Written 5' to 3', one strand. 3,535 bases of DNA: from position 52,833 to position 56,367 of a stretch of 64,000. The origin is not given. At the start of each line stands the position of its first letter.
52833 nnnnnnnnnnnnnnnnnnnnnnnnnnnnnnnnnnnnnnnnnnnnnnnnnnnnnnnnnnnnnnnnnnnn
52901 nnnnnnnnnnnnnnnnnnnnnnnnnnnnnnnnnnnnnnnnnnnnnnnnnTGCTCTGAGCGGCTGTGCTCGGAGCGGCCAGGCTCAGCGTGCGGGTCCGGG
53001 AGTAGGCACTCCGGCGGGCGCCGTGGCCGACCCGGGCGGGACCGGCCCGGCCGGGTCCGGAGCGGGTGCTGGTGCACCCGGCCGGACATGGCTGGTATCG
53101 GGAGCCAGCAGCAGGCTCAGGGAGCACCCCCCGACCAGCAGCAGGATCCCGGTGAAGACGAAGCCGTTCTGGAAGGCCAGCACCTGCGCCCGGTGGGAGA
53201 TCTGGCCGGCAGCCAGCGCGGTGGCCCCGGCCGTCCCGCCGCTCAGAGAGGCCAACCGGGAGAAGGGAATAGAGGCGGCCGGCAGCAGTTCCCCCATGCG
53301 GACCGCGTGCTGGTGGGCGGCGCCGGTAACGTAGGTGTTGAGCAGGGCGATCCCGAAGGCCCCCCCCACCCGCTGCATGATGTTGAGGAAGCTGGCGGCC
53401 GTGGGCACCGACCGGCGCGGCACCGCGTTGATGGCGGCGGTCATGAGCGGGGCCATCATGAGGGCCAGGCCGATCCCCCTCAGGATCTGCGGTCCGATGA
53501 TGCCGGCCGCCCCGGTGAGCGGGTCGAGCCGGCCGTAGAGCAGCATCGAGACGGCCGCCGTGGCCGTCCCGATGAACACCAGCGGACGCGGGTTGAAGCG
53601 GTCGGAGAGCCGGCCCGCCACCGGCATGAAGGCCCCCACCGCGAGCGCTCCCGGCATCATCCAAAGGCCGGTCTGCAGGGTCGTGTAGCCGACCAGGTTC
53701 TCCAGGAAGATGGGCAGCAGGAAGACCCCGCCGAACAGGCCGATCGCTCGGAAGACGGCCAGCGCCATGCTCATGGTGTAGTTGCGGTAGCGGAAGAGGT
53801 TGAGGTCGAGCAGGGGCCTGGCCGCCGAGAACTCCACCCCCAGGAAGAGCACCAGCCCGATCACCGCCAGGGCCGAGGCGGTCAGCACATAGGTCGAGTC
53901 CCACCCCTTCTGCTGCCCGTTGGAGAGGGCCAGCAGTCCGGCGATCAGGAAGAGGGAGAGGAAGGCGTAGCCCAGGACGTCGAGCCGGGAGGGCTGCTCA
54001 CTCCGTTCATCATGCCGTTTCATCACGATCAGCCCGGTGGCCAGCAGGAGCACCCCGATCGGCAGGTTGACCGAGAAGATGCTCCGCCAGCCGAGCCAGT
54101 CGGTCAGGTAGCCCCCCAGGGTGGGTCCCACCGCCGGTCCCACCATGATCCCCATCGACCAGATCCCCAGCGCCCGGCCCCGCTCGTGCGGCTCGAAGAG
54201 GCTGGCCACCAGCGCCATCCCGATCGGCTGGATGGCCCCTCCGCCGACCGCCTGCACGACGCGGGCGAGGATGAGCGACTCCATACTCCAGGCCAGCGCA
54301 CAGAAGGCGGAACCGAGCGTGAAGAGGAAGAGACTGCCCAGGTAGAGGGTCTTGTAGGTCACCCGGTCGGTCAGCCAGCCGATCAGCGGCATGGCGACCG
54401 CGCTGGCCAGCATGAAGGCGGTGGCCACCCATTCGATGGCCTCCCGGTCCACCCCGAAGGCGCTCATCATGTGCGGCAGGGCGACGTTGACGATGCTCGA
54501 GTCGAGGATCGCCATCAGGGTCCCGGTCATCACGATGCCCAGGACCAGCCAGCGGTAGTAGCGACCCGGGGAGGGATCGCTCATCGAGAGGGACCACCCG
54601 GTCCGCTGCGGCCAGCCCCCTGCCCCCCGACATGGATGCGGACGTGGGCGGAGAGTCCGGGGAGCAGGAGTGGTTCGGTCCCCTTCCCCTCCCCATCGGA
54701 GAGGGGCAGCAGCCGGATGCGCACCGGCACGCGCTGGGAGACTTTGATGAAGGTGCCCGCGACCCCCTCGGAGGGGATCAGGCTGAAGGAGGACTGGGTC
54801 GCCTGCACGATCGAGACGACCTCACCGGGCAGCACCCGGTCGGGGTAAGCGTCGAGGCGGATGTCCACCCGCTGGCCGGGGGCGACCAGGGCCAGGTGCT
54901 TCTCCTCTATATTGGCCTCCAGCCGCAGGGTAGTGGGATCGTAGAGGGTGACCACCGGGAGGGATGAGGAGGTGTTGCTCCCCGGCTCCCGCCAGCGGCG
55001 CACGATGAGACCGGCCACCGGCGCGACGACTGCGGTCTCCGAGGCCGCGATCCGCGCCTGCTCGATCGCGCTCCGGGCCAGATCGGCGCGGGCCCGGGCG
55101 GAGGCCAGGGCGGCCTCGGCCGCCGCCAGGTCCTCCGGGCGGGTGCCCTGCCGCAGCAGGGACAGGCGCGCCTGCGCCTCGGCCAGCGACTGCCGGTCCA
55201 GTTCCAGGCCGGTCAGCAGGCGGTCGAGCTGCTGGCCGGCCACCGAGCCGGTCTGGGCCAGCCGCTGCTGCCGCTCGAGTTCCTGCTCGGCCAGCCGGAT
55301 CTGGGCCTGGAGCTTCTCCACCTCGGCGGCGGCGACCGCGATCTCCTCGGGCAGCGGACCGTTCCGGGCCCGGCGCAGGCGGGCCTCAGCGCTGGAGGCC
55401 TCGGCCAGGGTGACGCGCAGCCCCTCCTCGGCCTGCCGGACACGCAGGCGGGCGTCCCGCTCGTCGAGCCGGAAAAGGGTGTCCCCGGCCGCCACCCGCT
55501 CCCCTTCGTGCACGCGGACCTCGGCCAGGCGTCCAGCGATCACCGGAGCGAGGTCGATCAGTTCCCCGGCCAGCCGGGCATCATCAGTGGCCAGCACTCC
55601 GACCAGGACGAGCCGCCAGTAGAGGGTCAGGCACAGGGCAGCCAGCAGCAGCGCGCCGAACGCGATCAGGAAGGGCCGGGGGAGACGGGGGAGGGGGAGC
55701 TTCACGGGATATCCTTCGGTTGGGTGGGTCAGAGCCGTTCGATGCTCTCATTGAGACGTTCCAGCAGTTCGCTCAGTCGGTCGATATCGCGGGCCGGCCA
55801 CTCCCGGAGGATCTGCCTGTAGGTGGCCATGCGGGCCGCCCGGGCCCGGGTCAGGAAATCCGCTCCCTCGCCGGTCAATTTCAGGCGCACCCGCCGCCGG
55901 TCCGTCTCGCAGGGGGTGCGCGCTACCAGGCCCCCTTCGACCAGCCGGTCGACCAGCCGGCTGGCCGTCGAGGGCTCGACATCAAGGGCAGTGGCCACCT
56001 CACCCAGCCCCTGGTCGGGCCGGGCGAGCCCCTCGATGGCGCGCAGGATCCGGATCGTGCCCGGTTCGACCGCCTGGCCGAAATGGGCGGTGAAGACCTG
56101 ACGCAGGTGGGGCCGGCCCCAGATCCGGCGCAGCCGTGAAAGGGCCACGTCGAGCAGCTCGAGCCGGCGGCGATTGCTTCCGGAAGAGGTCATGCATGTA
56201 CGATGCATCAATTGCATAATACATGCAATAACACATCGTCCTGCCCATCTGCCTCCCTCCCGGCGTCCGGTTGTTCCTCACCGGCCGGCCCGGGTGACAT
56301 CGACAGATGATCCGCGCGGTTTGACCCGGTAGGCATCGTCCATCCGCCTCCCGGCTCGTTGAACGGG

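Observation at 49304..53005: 3.6-kb cassette (NHL beta-propeller protein + ABC-2 transporter + YtrA-like GntR) bounded by direct repeats derived from the 3' end of the SpoIIM-like gene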

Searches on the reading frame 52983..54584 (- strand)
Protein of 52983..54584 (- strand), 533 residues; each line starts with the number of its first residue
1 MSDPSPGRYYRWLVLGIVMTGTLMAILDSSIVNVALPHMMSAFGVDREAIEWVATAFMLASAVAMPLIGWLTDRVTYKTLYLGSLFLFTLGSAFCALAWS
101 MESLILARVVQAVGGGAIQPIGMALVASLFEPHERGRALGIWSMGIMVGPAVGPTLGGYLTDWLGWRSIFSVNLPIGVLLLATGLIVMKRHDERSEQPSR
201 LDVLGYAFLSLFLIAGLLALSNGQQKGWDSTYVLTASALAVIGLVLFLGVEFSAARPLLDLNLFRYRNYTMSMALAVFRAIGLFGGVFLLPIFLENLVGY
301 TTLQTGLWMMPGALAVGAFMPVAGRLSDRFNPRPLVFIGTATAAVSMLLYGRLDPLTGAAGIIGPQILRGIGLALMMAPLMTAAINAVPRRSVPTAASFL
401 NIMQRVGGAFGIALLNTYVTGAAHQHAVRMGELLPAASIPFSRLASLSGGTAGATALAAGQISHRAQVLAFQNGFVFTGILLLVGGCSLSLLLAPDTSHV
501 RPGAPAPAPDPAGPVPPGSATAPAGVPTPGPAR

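Call 6: search_protein_families(library=pfam, proteins=[window:52983-54584:-], max_evalue=0.001)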
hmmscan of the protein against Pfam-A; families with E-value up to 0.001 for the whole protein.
window:52983-54584:- (533 aa): 6 families
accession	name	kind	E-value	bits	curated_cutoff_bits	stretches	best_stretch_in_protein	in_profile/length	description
PF07690.21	MFS_1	-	1.5e-62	212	33.4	1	19-411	2-346/347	Major Facilitator Superfamily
PF13347.12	MFS_2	-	5.8e-08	32.1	27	1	17-187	228-407/427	MFS/sugar transport protein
PF00083.30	Sugar_tr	-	6.7e-07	29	22.3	1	20-186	8-190/452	Sugar (and other) transporter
PF05977.19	MFS_3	-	8.7e-05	21.6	27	0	19-198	16-199/524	Transmembrane secretion effector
PF12832.13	MFS_1_like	-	0.00038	20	25.2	0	290-411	235-354/373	MFS_1 like family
PF03137.26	OATP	-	0.00069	18.5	25.8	1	102-162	134-194/545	Organic Anion Transporter Polypeptide (OATP) family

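Call 46: find_homologous_proteins(query=window:52983-54584:-, max_evalue=1e-100)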
Query window:52983-54584:- (533 aa): 403 proteins with E <= 1e-100 among 8000 candidates; the best 120 are listed.
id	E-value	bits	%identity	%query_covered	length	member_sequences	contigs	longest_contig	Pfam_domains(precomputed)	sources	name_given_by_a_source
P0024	0.0e+0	1066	93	100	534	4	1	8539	PF13347.13,PF00083.31,PF07690.22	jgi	jgi:EmrB/QacA subfamily drug resistance transporter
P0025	9.6e-204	696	63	90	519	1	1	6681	PF00083.31,PF03137.27,PF07690.22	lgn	-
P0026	2.6e-201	688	65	94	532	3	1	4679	PF13347.13,PF00083.31,PF07690.22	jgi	-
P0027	1.4e-198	679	64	91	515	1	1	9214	PF00083.31,PF03137.27,PF07690.22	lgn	-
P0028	2.5e-198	678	62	97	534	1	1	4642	PF13347.13,PF03137.27,PF07690.22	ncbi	-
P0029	3.0e-198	678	66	92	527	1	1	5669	PF13347.13,PF00083.31,PF07690.22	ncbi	-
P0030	3.5e-198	678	63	93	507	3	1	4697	PF13347.13,PF00083.31,PF07690.22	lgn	-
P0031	7.7e-198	677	66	89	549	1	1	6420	PF13347.13,PF00083.31,PF03137.27,PF07690.22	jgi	jgi:DHA2 family multidrug resistance protein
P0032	1.1e-196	673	63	94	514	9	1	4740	PF13347.13,PF00083.31,PF07690.22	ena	-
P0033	3.4e-196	671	62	98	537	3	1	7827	PF13347.13,PF00083.31,PF07690.22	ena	-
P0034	5.5e-196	671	66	92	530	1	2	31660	PF13347.13,PF00083.31,PF07690.22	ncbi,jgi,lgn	jgi:EmrB/QacA subfamily drug resistance transporter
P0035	9.5e-196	670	67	87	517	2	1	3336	PF13347.13,PF00083.31,PF07690.22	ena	-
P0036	1.6e-194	666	65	91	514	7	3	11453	PF03137.27,PF07690.22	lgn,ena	-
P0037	6.1e-194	664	60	93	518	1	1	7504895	PF00083.31,PF03137.27,PF07690.22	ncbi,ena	-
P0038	6.9e-193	661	62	94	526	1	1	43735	PF13347.13,PF00083.31,PF07690.22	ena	-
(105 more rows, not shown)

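Call 47: find_encoding_contigs(protein=P0024, flank=10000, max_places=6)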
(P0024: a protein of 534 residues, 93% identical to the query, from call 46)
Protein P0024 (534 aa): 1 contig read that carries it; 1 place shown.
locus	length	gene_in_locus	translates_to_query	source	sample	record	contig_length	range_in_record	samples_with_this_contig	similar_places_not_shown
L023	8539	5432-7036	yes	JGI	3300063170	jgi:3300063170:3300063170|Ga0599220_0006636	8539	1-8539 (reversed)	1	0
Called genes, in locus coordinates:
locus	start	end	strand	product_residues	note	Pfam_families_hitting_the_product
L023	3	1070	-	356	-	?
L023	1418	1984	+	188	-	-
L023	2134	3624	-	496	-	PF00158:Sigma54_activat, PF14532:Sigma54_activ_2, PF07728:AAA_5 (weak), PF25601:AAA_lid_14, PF02954:HTH_8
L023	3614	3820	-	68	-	-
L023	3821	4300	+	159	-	PF01047:MarR, PF09339:HTH_IclR (weak), PF12802:MarR_2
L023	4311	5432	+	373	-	PF25881:HH_YBHG, PF25963:Beta-barrel_AAEA (weak)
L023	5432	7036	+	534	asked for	PF00083:Sugar_tr (weak), PF13347:MFS_2, PF07690:MFS_1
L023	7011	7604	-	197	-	-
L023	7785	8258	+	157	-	PF03449:GreA_GreB_N, PF01272:GreA_GreB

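Call 55: search_protein_families(library=ncbifam, proteins=[window:52983-54584:-], max_evalue=0.001)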
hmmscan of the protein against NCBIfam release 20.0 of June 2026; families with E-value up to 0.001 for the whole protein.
window:52983-54584:- (533 aa): 68 families (the best 25 are shown)
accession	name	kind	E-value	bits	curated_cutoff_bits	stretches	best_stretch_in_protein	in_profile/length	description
TIGR00711.1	efflux_EmrB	subfamily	6.4e-122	407.8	230.2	1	15-485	4-478/485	DHA2 family efflux MFS transporter permease subunit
NF000391.1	EmrB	exception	1.1e-64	219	925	1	7-477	6-480/501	multidrug efflux MFS transporter permease subunit EmrB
NF000060.1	MFS_efflux_LmrB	exception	2e-52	178.6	800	1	18-430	23-434/479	lincomycin efflux MFS transporter Lmr(B)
NF007799.0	PRK10504.1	subfamily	1.6e-46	159.2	426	1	11-349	9-343/471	multidrug transporter subunit MdtD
NF000095.1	tet_MFS_OtrB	exception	7.6e-45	153.5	999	1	20-420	33-438/563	oxytetracycline resistance efflux MFS transporter OtrB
NF000025.1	MFS_efflux_tcmA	exception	3.9e-41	141.4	999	1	9-419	22-431/538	tetracenomycin C efflux MFS transporter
NF011571.1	PRK14995.1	subfamily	1.7e-38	132.6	701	1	11-494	4-482/493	SmvA family efflux MFS transporter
NF040856.1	FexB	exception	8.1e-38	130.4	950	1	13-418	14-419/469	chloramphenicol/florfenicol efflux MFS transporter FexB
NF000009.1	tet_MFS_Tcr3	exception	8.5e-38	130.1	1000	1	18-485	36-498/512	tetracycline efflux MFS transporter Tcr3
NF000218.1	FexA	exception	1.8e-36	125.8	900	1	17-399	25-409/475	chloramphenicol/florfenicol efflux MFS transporter FexA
NF040895.2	MFS_effux_SdrM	equivalog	2.7e-31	109.1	550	1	15-322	9-309/441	multidrug efflux MFS transporter SdrM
NF033896.2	MFS_LfrA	equivalog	3.7e-31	108.3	825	1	11-464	18-467/504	efflux MFS transporter LfrA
NF000031.1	MFS_efflux_LmrA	exception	1.5e-30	106.4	850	1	10-415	28-433/484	lincomycin efflux MFS transporter Lmr(A)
TIGR00880.1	2_A_01_02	superfamily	9.9e-30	103.5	131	1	57-189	7-139/141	multidrug resistance protein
NF012169.0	qepA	equivalog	3.5e-28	98.5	1075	1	11-461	19-464/511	fluoroquinolone efflux MFS transporter QepA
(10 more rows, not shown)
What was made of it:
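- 52983..54584 (-): EmrB/DHA2 MFS efflux permease, the right-hand resident neighbour. Its Pro-rich 3' tail reads antisense into the SpoIIM 3' end. TIGR00711 6e-122 and MFS_1 1.5e-62 (calls 6, 55).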

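Call 64: search_protein_families(library=pfam, proteins=[L023:1418-1984:+], max_evalue=0.001)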
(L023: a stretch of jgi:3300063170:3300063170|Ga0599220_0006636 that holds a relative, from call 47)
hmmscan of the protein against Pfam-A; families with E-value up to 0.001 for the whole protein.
L023:1418-1984:+ (188 aa): 0 families

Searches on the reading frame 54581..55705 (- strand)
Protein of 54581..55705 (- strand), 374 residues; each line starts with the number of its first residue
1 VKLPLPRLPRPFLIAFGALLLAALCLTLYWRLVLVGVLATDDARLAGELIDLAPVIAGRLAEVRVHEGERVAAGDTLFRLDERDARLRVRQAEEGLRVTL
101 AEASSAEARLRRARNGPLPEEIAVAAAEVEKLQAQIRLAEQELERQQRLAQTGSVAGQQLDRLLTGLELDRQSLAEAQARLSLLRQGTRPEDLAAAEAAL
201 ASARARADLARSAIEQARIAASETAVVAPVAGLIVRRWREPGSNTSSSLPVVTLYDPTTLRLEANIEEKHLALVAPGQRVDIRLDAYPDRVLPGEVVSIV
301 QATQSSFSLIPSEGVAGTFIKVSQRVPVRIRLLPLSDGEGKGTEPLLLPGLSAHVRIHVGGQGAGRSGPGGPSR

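Call 6: search_protein_families(library=pfam, proteins=[window:54581-55705:-], max_evalue=0.001)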
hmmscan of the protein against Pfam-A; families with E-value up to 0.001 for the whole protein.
window:54581-55705:- (374 aa): 4 families
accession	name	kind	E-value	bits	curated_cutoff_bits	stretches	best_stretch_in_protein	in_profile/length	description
PF13437.12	HlyD_3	-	5.6e-17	62.9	22.2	1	226-307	2-84/106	HlyD family secretion protein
PF16576.10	HlyD_D23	-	1.7e-15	57.4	30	1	52-301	22-186/214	Barrel-sandwich domain of CusB or HlyD membrane-fusion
PF00529.27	CusB_dom_1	-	8.4e-09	36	26.5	1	271-336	6-71/89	Cation efflux system protein CusB domain 1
PF13533.13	Biotin_lipoyl_2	-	2.5e-06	27.6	29.8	1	53-81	4-32/32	Biotin-lipoyl like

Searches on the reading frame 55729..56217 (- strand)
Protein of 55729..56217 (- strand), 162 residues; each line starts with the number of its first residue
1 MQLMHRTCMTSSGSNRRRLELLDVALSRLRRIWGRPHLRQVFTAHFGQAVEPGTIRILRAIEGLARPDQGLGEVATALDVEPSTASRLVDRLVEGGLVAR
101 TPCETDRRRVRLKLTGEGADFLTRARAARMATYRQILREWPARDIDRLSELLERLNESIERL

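Call 6: search_protein_families(library=pfam, proteins=[window:55729-56217:-], max_evalue=0.001)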
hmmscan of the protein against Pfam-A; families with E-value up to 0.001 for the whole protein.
window:55729-56217:- (162 aa): 5 families
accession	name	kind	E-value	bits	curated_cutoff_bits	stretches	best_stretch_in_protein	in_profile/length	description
PF12802.13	MarR_2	-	2.2e-10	41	27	1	55-109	8-61/61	MarR family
PF01047.28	MarR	-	9.1e-10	38.7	24.6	1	66-110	15-59/59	MarR family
PF09339.16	HTH_IclR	-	2.3e-07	30.9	22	1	55-101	6-51/52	IclR helix-turn-helix domain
PF13463.12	HTH_27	-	8.2e-06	26.5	22.2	1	71-118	21-68/68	Winged helix DNA-binding domain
PF01325.25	Fe_dep_repress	-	0.00053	20.6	26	0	72-100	26-54/60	Iron dependent repressor, N-terminal DNA binding domain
